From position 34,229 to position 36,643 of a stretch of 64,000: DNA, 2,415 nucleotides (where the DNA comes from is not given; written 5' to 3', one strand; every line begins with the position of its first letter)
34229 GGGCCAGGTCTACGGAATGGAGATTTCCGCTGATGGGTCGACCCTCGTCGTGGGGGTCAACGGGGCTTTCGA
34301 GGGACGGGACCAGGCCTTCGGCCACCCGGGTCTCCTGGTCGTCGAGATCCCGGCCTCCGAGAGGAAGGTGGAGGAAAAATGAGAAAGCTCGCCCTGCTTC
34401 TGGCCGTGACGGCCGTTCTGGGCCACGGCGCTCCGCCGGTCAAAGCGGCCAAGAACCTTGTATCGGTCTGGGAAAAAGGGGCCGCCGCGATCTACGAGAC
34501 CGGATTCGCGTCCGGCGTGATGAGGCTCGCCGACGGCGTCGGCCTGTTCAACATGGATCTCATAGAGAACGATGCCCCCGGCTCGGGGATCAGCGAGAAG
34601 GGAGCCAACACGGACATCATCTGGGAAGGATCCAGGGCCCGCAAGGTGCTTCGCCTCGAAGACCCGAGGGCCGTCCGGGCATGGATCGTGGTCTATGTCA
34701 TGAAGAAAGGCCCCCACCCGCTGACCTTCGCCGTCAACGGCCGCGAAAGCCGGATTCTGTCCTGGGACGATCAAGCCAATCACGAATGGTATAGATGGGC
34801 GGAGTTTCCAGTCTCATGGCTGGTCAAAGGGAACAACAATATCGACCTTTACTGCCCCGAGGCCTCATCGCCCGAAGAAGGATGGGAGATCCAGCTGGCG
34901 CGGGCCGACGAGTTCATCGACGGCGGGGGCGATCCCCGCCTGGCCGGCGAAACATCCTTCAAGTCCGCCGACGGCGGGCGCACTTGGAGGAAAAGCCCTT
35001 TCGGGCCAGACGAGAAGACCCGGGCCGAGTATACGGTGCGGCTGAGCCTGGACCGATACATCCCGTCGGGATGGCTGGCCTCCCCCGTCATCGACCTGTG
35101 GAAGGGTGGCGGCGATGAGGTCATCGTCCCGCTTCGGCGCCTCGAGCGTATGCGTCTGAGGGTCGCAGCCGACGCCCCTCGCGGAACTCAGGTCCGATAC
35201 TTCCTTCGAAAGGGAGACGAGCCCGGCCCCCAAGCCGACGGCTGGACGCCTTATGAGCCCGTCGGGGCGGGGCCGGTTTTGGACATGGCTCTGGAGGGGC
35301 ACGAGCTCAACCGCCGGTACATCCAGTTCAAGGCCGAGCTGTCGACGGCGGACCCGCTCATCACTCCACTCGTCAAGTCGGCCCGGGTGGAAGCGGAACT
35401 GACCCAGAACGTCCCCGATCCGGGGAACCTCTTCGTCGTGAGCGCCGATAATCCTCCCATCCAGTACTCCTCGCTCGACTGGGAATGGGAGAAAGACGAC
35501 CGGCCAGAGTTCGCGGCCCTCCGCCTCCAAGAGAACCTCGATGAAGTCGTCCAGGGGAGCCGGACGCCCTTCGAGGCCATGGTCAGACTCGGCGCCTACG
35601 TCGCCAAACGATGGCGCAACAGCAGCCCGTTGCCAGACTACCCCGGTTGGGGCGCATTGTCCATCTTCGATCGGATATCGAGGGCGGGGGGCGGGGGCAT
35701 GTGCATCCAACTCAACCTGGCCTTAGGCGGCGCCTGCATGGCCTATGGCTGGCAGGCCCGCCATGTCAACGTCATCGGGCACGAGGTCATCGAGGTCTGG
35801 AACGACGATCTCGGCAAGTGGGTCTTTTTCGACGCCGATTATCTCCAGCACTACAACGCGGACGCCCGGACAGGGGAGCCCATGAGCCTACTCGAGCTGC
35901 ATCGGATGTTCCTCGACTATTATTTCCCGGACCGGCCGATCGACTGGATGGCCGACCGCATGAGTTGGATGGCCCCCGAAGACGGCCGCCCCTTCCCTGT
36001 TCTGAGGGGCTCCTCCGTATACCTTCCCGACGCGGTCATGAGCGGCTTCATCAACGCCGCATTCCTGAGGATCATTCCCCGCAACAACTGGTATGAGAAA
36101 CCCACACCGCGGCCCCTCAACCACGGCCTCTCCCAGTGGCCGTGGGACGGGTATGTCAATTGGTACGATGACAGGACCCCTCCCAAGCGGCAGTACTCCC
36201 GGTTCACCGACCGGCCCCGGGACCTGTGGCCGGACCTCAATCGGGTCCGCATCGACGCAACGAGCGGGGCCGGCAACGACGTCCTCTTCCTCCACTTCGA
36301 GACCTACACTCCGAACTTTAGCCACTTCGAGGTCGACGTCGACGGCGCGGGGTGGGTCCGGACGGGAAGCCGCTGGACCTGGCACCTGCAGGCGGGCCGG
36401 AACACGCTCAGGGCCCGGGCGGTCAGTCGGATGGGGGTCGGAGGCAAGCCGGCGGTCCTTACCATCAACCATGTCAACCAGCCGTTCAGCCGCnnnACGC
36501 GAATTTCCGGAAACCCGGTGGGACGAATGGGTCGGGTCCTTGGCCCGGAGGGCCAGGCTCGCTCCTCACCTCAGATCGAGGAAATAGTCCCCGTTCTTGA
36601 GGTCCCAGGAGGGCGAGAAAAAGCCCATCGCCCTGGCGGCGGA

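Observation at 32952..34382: Novel three-member paralogous family of secreted ~475-520 aa β-propeller-like proteins (A 7249..8805, B 32952..34382, C 59630..61051)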

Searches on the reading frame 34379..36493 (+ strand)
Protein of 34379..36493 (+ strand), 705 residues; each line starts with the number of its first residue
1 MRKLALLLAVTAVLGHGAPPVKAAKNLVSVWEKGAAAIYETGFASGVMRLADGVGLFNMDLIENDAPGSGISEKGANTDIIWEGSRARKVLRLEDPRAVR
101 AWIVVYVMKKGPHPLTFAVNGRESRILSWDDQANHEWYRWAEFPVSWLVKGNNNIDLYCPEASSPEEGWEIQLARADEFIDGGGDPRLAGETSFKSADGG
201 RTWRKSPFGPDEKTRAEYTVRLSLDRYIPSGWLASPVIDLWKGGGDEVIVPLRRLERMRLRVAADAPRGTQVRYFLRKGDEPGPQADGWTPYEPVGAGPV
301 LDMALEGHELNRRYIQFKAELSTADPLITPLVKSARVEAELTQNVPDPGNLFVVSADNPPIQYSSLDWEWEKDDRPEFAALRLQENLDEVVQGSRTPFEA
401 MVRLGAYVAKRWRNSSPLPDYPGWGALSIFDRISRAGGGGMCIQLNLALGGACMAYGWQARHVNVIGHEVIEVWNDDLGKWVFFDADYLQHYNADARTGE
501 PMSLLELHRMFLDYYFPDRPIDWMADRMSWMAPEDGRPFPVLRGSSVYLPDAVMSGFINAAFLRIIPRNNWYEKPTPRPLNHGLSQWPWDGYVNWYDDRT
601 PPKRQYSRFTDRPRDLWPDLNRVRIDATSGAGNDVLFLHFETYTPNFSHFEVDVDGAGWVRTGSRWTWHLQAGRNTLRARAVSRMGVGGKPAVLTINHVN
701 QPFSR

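Call 13: search_protein_families(library=pfam, proteins=[window:34379-36493:+], max_evalue=0.01)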
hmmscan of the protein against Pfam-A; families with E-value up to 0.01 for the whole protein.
window:34379-36493:+ (705 aa): 1 family
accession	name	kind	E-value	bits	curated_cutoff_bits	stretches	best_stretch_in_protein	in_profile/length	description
PF01841.26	Transglut_core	-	0.0014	19.4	23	1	388-486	5-108/108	Transglutaminase-like superfamily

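Call 64: search_solved_structures(query=window:34379-36493:+, max_evalue=1)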
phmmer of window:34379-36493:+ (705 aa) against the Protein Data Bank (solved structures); distinct sequences matched with E-value up to 1: 3.
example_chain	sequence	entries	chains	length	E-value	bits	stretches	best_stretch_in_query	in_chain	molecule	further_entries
6lg2_A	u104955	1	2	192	0.28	12.7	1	234-304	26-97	Predicted transcriptional regulators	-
5z7b_A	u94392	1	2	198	0.29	12.7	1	234-304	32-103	PadR family transcriptional regulator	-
22vl_e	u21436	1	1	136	0.88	11.1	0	235-297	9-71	ATP synthase epsilon chain, chloroplastic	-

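Call 66: search_protein_families(library=ncbifam, proteins=[window:34379-36493:+], max_evalue=0.01)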
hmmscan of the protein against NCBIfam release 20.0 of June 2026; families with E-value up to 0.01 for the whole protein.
window:34379-36493:+ (705 aa): 0 families

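Call 67: find_homologous_proteins(query=window:34379-36493:+)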
Query window:34379-36493:+ (705 aa): 300 proteins with E <= 0.001 among 8000 candidates; the best 120 are listed.
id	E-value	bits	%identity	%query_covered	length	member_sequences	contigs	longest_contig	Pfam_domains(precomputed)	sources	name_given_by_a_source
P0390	0.0e+0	1669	100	100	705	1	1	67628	-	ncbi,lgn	-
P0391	0.0e+0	1337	77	100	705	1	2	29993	-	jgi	-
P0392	0.0e+0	1319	79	97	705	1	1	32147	-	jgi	jgi:hypothetical protein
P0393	0.0e+0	1051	62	100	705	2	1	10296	-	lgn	-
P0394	0.0e+0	1037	61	100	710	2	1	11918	-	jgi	-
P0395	0.0e+0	1022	59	100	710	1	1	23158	-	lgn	-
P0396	0.0e+0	1014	62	99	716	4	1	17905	PF01841.26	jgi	-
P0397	0.0e+0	1013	60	100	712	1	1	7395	PF01841.26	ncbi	-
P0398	2.2e-298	1010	59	99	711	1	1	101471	-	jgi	jgi:hypothetical protein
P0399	4.9e-298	1009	59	100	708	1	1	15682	PF01841.26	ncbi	ncbi:transglutaminase-like domain-containing protein [Candidatus Latescibacterota bacterium]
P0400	7.7e-298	1008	60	99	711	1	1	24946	-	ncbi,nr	ncbi:transglutaminase-like domain-containing protein [bacterium]|nr:transglutaminase-like domain-con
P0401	2.3e-297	1007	60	96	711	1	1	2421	-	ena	-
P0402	3.1e-297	1006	61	97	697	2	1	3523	-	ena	-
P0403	7.7e-296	1002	60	99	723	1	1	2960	PF01841.26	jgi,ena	-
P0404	3.1e-295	1000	60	99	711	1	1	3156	-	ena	-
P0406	4.3e-294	996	60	97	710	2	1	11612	PF01841.26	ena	-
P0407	1.8e-292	991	58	100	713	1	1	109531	PF01841.26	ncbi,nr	ncbi:transglutaminase-like domain-containing protein [bacterium]|nr:transglutaminase-like domain-con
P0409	5.0e-292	989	60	100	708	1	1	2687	PF01841.26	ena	-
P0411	2.6e-290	983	60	96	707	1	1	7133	PF01841.26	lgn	-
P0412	4.1e-290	983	57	99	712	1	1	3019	PF01841.26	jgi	-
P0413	8.8e-290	982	59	100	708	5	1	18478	PF01841.26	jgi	-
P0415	2.1e-288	977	58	100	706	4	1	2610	PF01841.26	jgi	-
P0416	3.3e-288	976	58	99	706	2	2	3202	PF01841.26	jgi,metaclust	metaclust:\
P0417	3.8e-288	976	58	100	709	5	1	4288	PF01841.26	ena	-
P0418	5.0e-288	976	58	100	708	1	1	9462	PF01841.26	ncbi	ncbi:transglutaminase-like domain-containing protein [Candidatus Latescibacterota bacterium]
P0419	5.5e-288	976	59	96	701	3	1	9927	PF01841.26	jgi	-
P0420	7.7e-288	975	59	96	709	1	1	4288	PF01841.26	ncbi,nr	ncbi:MAG: transglutaminase domain-containing protein [Candidatus Latescibacteria bacterium]|nr:trans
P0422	2.0e-287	974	58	100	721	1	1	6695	PF01841.26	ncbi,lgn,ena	-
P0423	2.1e-287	974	58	100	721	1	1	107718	PF01841.26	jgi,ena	-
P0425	3.4e-287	973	58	100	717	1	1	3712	PF01841.26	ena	-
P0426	5.1e-287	973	58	99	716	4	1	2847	PF01841.26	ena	-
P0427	6.1e-287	972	59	99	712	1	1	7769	PF01841.26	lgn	-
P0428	6.2e-287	972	59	97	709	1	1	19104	PF01841.26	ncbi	-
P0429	8.1e-287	972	58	99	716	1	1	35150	PF01841.26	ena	-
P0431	4.4e-286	969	58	100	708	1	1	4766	PF01841.26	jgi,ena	-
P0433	6.9e-286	969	57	100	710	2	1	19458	PF01841.26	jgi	-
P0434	7.4e-286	969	57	100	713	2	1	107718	PF01841.26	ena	-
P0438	2.4e-285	967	57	98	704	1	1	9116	PF01841.26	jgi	-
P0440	1.5e-284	964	57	100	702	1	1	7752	PF01841.26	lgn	-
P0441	2.1e-284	964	57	97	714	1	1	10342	PF01841.26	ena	-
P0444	2.8e-284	963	58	99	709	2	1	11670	PF01841.26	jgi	-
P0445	2.9e-284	963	56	99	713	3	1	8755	PF01841.26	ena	-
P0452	3.0e-283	960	56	99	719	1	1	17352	PF01841.26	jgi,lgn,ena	-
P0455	7.7e-283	959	58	97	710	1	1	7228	PF01841.26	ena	-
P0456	8.9e-283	958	56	100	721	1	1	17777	PF01841.26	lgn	-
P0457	1.7e-282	958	58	96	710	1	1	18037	PF01841.26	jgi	jgi:hypothetical protein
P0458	2.0e-282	957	58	96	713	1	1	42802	PF01841.26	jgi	jgi:hypothetical protein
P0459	3.6e-282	956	57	99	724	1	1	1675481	PF01841.26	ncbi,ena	-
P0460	9.8e-282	955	57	99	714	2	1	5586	PF01841.26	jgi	-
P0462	3.6e-281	953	57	99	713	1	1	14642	PF01841.26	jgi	jgi:hypothetical protein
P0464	1.7e-280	951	58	97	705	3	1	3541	PF01841.26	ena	-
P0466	7.5e-278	942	58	96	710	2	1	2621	PF01841.26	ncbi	ncbi:MAG: transglutaminase domain-containing protein [Candidatus Latescibacterota bacterium]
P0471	6.3e-277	939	57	97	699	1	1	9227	PF01841.26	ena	-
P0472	6.7e-277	939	56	100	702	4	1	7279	PF01841.26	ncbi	-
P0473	8.8e-277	939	56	99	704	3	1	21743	PF01841.26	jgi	jgi:hypothetical protein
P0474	3.0e-276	937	57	97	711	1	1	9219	PF01841.26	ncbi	-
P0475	7.0e-276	936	57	99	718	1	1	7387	PF01841.26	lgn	-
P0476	1.3e-275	935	58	96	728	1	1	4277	PF01841.26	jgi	jgi:hypothetical protein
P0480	4.6e-275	933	56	97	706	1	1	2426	PF01841.26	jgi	jgi:hypothetical protein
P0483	1.4e-274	931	57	96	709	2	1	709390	-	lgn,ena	-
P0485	2.6e-274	931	59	96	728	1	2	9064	PF01841.26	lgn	-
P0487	5.4e-274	929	57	99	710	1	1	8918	PF01841.26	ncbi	-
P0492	6.9e-272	922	56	99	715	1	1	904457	PF01841.26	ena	-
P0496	1.6e-270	918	56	100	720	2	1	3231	PF01841.26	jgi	-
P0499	5.7e-270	916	54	100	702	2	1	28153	PF01841.26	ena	-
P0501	4.0e-269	913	56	100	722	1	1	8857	PF01841.26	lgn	-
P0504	6.9e-268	909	55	99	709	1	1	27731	PF01841.26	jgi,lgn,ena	-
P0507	9.0e-268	909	58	95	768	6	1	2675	PF01841.26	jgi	jgi:hypothetical protein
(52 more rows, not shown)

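Call 81: predict_structure(alignment_id=A4)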
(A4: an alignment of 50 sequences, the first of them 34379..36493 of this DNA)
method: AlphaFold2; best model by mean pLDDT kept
length: 705 residues; sequences in the alignment: 50
mean_pLDDT: 90.1   pTM: 0.89
mean pLDDT of the five models: 90.1, 89.1, 88.5, 87.4, 86.9
residues with pLDDT >= 90: 511; 70-90: 136; 50-70: 51; < 50: 7
segments of 3 or more residues with pLDDT < 50: 579-585
pLDDT, mean of each block of 10 residues (from residue 1): 81 66 82 98 97 96 70 72 94 97 93 96 95 88 98 97 94 73 65 90 76 79 97 98 93 95 98 97 92 98 95 97 98 98 87 95 95 94 96 95 93 78 88 86 91 96 90 96 86 96 98 96 92 92 87 89 92 70 55 92 91 96 94 88 94 97 95 97 95 95 66
secondary structure, 60 per line:
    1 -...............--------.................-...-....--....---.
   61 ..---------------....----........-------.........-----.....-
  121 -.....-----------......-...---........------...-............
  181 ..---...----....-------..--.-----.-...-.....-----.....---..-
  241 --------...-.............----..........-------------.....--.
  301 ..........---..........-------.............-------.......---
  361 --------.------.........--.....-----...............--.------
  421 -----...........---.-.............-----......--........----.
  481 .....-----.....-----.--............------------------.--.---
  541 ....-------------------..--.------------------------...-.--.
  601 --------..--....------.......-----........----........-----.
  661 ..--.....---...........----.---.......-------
elements in order (helices of 4 or more, strands of 3 or more residues): H2-16 E25-34 H35-41 E43-45 E47-50 E53-56 E60-62 E78-81 E86-93 E101-109 E115-119 E122-126 E138-143 E151-158 E169-175 H176-182 E193-196 E216-218 E220-224 E230-234 E249-251 E253-265 E270-279 E293-297 E300-306 H307-310 E314-323 E331-343 E351-357 H376-384 H387-391 H397-411 H426-436 H442-454 E460-465 E468-475 E480-485 E491-495 H504-515 E541-544 E593-595 H613-616 E623-629 E635-642 E647-654 E660-662 E665-669 E673-683 E692-698

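Call 85: find_encoding_contigs(protein=P0459, flank=6000, max_places=1)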
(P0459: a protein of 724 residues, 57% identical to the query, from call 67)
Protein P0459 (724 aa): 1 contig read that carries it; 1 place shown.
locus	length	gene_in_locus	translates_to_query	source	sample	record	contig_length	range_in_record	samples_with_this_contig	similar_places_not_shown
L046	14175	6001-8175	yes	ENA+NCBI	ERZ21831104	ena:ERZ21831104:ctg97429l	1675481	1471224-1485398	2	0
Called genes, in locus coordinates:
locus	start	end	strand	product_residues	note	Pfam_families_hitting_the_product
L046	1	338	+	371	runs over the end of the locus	PF02405:MlaE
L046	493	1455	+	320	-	PF01966:HD, PF13487:HD_5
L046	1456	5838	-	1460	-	PF10342:Kre9_KNH (faint), PF13860:FlgD_ig (faint), PF17957:Big_7 (faint), PF02012:BNR (faint), PF03174:CHB_HEX_C (faint), PF21471:Reelin_subrepeat-B (faint), PF07494:Reg_prop (weak), PF18962:Por_Secre_tail (faint)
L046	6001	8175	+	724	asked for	PF01841:Transglut_core (weak)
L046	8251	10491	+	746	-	PF16889:Hepar_II_III_N, PF07940:Hepar_II_III_C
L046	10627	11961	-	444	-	PF00083:Sugar_tr, PF07690:MFS_1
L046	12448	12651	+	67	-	PF00313:CSD, PF08206:OB_RNB (weak)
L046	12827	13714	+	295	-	PF14321:DUF4382, PF13620:CarboxypepD_reg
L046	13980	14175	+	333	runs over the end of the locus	PF01370:Epimerase, PF04321:RmlD_sub_bind, PF16363:GDP_Man_Dehyd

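Call 86: find_encoding_contigs(protein=P0483, flank=6000, max_places=1)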
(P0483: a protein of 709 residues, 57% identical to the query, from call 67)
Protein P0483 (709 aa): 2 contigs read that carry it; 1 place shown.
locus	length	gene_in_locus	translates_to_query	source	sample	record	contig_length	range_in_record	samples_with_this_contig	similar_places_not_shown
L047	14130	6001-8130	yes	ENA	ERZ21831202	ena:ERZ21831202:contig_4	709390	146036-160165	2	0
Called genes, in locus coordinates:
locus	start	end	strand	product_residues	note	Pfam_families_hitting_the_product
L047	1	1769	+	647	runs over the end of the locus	PF26099:DUF8034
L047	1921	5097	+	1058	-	PF17132:Glyco_hydro_106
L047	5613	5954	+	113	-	-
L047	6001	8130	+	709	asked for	-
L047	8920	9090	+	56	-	-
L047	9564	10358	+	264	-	-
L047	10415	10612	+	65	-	-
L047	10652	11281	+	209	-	-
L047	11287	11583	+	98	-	PF05402:PqqD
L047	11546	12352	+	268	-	PF27840:ScmC (weak), PF07475:Hpr_kinase_C (weak)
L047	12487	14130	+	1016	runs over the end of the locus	PF00483:NTP_transferase, PF12804:NTP_transf_3, PF10509:GalKase_gal_bdg, PF00288:GHMP_kinases_N, PF08544:GHMP_kinases_C (weak)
